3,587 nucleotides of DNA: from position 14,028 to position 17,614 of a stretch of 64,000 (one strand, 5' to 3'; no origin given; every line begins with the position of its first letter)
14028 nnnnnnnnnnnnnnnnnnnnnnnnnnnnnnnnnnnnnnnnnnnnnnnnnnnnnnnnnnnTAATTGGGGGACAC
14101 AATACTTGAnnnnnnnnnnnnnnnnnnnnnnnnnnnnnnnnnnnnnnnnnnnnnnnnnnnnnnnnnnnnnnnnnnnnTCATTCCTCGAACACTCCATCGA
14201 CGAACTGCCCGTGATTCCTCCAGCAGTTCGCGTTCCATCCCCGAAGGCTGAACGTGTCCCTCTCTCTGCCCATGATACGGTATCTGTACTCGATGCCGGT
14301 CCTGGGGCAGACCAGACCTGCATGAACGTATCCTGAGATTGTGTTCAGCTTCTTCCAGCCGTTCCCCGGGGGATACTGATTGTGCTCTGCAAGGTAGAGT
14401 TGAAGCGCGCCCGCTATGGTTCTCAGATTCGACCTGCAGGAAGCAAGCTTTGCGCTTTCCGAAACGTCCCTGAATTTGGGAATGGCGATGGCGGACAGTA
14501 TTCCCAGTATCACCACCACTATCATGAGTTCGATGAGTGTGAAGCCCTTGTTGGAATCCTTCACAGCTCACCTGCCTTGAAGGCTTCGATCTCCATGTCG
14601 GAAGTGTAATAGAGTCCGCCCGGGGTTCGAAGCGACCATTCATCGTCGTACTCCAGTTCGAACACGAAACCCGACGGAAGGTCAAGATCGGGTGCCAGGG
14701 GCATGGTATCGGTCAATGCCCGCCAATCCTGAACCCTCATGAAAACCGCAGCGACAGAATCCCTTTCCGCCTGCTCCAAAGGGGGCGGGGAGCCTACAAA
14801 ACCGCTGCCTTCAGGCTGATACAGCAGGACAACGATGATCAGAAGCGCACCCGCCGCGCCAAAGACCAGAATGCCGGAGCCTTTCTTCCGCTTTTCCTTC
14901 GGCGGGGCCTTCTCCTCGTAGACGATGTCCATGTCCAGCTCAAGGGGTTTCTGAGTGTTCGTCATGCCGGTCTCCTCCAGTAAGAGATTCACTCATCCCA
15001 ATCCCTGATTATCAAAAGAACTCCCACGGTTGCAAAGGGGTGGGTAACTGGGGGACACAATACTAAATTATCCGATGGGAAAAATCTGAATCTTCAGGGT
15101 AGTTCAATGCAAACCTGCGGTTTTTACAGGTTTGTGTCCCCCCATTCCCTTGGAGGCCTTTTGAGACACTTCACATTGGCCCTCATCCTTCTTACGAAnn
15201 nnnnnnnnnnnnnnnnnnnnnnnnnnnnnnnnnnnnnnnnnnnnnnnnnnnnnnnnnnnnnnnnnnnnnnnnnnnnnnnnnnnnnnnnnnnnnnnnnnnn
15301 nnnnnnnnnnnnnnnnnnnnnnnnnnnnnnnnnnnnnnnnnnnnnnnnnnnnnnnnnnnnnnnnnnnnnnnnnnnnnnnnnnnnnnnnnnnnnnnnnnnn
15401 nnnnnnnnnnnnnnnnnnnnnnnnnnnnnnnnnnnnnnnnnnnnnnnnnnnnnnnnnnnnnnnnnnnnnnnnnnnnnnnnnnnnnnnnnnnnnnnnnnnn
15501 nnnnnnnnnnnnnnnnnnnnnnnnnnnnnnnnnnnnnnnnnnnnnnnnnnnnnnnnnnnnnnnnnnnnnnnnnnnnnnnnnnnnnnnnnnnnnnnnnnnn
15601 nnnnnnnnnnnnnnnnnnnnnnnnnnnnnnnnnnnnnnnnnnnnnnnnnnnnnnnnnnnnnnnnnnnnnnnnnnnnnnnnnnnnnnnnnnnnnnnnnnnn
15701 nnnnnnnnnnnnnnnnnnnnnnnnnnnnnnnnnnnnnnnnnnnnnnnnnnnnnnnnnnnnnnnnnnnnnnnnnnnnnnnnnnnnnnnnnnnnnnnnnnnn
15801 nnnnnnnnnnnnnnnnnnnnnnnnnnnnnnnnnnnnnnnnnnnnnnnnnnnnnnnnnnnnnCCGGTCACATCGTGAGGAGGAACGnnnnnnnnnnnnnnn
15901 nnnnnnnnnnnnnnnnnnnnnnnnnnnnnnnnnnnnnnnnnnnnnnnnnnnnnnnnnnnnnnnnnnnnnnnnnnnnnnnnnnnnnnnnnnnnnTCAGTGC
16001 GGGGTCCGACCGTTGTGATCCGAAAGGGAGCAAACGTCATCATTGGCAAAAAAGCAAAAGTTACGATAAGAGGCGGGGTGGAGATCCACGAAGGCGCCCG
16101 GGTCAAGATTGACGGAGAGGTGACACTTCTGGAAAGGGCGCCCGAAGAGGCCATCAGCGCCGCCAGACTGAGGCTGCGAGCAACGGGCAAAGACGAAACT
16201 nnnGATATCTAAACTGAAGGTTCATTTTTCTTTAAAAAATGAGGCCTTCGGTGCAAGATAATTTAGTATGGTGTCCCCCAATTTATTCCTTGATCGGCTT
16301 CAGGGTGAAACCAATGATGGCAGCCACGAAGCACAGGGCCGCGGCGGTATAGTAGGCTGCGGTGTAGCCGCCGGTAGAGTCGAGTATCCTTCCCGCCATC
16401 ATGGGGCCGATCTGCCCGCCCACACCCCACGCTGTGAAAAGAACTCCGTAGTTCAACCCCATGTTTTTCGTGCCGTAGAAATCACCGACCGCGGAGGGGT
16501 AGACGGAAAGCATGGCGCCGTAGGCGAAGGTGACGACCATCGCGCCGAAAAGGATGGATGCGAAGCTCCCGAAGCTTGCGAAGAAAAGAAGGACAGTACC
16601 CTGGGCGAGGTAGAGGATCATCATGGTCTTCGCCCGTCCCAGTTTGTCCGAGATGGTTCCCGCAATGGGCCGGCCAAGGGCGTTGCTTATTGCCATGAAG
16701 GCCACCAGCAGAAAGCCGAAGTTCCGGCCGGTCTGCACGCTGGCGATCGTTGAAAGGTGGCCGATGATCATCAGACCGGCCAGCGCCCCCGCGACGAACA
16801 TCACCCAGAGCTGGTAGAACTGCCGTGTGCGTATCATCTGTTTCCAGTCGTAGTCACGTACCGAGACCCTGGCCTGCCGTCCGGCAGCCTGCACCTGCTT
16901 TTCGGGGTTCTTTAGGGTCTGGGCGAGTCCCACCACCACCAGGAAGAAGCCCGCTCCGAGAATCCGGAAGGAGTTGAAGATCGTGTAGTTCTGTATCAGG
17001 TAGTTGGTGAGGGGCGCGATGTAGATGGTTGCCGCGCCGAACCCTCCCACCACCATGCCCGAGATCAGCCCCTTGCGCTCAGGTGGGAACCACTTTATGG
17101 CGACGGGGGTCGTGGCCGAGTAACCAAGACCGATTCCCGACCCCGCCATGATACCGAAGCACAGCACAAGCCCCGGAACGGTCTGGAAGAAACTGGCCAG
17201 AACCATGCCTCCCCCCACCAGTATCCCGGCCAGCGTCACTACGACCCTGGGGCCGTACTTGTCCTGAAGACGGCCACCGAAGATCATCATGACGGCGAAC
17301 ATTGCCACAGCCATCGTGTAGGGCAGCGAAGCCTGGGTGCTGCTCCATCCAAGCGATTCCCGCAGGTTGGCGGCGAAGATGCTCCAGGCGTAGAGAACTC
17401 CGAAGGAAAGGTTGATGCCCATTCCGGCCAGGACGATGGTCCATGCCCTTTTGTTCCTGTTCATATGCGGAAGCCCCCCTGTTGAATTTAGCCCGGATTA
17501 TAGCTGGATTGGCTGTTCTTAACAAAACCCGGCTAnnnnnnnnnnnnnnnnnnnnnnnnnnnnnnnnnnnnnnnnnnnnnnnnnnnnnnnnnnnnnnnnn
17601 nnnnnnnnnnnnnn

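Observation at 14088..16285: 2.2-kb cargo segment bounded by ~27-30 bp inverted repeats, inserted exactly between the rpsG stop and a convergent gene's stop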

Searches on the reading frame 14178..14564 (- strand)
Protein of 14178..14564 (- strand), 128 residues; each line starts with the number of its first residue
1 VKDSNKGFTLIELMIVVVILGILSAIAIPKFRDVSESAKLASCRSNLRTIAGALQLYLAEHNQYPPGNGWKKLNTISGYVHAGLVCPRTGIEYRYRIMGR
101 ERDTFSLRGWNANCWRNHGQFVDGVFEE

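Call 17: search_protein_families(library=pfam, proteins=[window:14178-14564:-], max_evalue=0.01)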
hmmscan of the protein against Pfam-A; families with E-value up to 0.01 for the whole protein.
window:14178-14564:- (128 aa): 2 families
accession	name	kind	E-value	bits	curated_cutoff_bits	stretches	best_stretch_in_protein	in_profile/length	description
PF07963.17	N_methyl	-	2.2e-10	40.1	21.2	1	4-28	3-27/27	Prokaryotic N-terminal methylation motif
PF07596.16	SBP_bac_10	-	0.00039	21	23.3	1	36-75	5-44/268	Protein of unknown function (DUF1559)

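Call 33: search_protein_families(library=ncbifam, proteins=[window:14178-14564:-], max_evalue=0.01)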
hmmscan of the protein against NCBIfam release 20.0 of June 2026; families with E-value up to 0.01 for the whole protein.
window:14178-14564:- (128 aa): 10 families
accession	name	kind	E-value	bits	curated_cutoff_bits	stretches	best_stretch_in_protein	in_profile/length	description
TIGR01710.1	typeII_sec_gspG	equivalog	7.4e-14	51.9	88.85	1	6-67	1-62/134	type II secretion system major pseudopilin GspG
NF041775.1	typeIV_PilA_Myxo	equivalog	1.4e-13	51.3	400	1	4-64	9-69/214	type IV pilin protein PilA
TIGR02532.1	IV_pilin_GFxxxE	domain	9.2e-10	37.9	16.3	1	6-28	2-24/24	prepilin-type N-terminal cleavage/methylation domain-containing protein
NF040999.1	pilin_ComGC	equivalog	1e-09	38.5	75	1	6-66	2-62/84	competence type IV pilus major pilin ComGC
NF007862.0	PRK10574.1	equivalog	1.2e-09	38.4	138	1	4-63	3-62/145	prepilin peptidase-dependent pilin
TIGR01708.2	typeII_sec_gspH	equivalog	2.6e-08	34.1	80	1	6-47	2-43/169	type II secretion system minor pseudopilin GspH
NF007800.0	PRK10506.1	equivalog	6.5e-06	26.1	158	1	3-62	6-65/163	prepilin peptidase-dependent protein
NF041013.1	T4P_ComGE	equivalog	6.6e-06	26.1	49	1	4-62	2-61/83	competence type IV pilus minor pilin ComGE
TIGR02596.1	TIGR02596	subfamily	8.3e-06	26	70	1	8-48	1-41/196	Verru_Chthon cassette protein D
NF040982.1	ComGD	equivalog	0.008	16.6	70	1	5-33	1-29/139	competence type IV pilus minor pilin ComGD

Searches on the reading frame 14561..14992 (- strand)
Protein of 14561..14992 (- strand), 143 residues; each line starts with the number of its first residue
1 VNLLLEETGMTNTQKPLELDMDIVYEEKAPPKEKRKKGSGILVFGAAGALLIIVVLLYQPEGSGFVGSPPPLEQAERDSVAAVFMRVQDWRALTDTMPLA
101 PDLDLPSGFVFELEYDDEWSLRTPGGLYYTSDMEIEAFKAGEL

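Call 17: search_protein_families(library=pfam, proteins=[window:14561-14992:-], max_evalue=0.01)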
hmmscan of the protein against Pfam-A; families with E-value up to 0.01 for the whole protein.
window:14561-14992:- (143 aa): 0 families

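Call 33: search_protein_families(library=ncbifam, proteins=[window:14561-14992:-], max_evalue=0.01)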
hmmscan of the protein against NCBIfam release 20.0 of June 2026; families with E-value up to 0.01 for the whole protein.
window:14561-14992:- (143 aa): 0 families

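Call 59: find_homologous_proteins(query=window:14564-14965:-, max_evalue=0.001)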
Query window:14564-14965:- (134 aa): 7 proteins with E <= 0.001 among 24 candidates.
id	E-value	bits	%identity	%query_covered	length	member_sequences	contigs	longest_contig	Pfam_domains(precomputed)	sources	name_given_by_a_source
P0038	5.9e-83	293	100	100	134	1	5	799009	-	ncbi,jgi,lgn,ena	-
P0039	5.6e-70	251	85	100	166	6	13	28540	-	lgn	-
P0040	1.1e-65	238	81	100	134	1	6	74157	-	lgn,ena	-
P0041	2.5e-65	236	80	100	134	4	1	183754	-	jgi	jgi:hypothetical protein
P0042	6.7e-64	232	79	100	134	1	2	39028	-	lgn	-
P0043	1.3e-60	221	75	100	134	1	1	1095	-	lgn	-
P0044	1.8e-34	137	45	100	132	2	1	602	-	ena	-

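Call 60: find_encoding_contigs(protein=P0041, flank=4000, max_places=3)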
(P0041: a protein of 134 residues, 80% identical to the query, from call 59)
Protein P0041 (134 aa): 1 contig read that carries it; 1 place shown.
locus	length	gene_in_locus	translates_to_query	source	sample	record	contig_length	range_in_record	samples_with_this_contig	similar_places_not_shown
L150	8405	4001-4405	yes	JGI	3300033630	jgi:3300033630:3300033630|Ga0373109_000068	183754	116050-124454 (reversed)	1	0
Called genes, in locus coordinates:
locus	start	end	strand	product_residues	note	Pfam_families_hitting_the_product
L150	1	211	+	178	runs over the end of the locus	PF03351:DOMON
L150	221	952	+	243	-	PF19089:DUF5777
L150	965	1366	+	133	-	-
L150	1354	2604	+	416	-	PF00890:FAD_binding_2 (faint), PF01266:DAO (faint), PF03486:HI0933_like, PF07992:Pyr_redox_2 (weak), PF13738:Pyr_redox_3 (faint), PF22780:HI0933_like_1st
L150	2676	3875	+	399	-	PF07690:MFS_1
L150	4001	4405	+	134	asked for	-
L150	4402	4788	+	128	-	PF07963:N_methyl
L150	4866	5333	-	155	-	PF00177:Ribosomal_S7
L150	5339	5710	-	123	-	PF00164:Ribosom_S12_S23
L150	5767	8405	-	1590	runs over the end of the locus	PF04997:RNA_pol_Rpb1_1, PF00623:RNA_pol_Rpb1_2, PF04983:RNA_pol_Rpb1_3, PF05000:RNA_pol_Rpb1_4, PF04998:RNA_pol_Rpb1_5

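Call 61: find_encoding_contigs(protein=P0042, flank=4000, max_places=3)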
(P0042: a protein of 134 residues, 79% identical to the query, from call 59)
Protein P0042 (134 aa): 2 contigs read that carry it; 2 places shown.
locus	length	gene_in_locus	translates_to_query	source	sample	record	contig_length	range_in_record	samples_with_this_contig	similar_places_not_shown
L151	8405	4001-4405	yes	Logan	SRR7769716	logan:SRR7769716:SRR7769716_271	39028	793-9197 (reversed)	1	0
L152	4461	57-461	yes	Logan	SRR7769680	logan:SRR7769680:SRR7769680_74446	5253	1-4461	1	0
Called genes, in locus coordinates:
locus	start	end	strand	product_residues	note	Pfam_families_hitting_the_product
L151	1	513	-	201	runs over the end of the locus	PF02525:Flavodoxin_2, PF03358:FMN_red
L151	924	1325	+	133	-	-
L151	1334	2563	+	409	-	PF00890:FAD_binding_2 (faint), PF01266:DAO (faint), PF03486:HI0933_like, PF07992:Pyr_redox_2 (weak), PF13738:Pyr_redox_3 (faint), PF22780:HI0933_like_1st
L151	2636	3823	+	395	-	PF07690:MFS_1, PF12832:MFS_1_like (faint), PF07690:MFS_1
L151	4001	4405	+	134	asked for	-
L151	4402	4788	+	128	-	PF07963:N_methyl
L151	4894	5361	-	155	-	PF00177:Ribosomal_S7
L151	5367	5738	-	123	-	PF00164:Ribosom_S12_S23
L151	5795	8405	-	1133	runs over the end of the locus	?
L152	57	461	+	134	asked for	-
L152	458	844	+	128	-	PF07963:N_methyl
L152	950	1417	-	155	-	PF00177:Ribosomal_S7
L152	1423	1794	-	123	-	PF00164:Ribosom_S12_S23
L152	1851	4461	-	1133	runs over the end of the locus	?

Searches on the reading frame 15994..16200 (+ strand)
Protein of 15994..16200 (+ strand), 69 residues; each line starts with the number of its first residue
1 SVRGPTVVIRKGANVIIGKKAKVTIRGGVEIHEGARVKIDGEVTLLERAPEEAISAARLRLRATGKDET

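Call 67: search_protein_families(library=pfam, proteins=[window:15994-16200:+], max_evalue=10)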
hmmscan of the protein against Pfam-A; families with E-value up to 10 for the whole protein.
window:15994-16200:+ (69 aa): 2 families
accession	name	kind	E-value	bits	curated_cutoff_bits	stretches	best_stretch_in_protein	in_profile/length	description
PF00132.30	Hexapep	-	0.015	15.4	27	1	12-37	5-28/36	Bacterial transferase hexapeptide (six repeats)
PF25253.1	DUF7855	-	0.12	13.2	27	1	18-62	8-52/112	Family of unknown function (DUF7855)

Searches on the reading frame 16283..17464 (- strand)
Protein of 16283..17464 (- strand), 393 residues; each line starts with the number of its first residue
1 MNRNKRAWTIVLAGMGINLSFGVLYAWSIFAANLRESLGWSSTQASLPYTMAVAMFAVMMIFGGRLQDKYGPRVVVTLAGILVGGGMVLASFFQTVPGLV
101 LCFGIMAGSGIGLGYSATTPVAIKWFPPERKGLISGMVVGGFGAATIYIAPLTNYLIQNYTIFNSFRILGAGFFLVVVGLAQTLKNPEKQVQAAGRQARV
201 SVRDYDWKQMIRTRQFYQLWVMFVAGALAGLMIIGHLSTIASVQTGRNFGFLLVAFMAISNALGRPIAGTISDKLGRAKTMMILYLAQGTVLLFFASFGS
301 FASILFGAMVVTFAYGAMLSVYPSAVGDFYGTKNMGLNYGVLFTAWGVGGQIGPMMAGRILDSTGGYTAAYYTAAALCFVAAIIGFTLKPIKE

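Call 17: search_protein_families(library=pfam, proteins=[window:16283-17464:-], max_evalue=0.01)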
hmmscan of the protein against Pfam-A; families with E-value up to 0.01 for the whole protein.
window:16283-17464:- (393 aa): 3 families
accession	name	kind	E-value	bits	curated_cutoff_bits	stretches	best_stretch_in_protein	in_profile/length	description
PF07690.21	MFS_1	-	1.2e-52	179.4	33.4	2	21-354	10-347/347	Major Facilitator Superfamily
PF12832.13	MFS_1_like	-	1.5e-05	24.7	25.2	1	4-145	211-350/373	MFS_1 like family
PF23262.1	NFD4_C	-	0.0047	17.2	27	0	207-360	10-167/215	NFD4, C-terminal domain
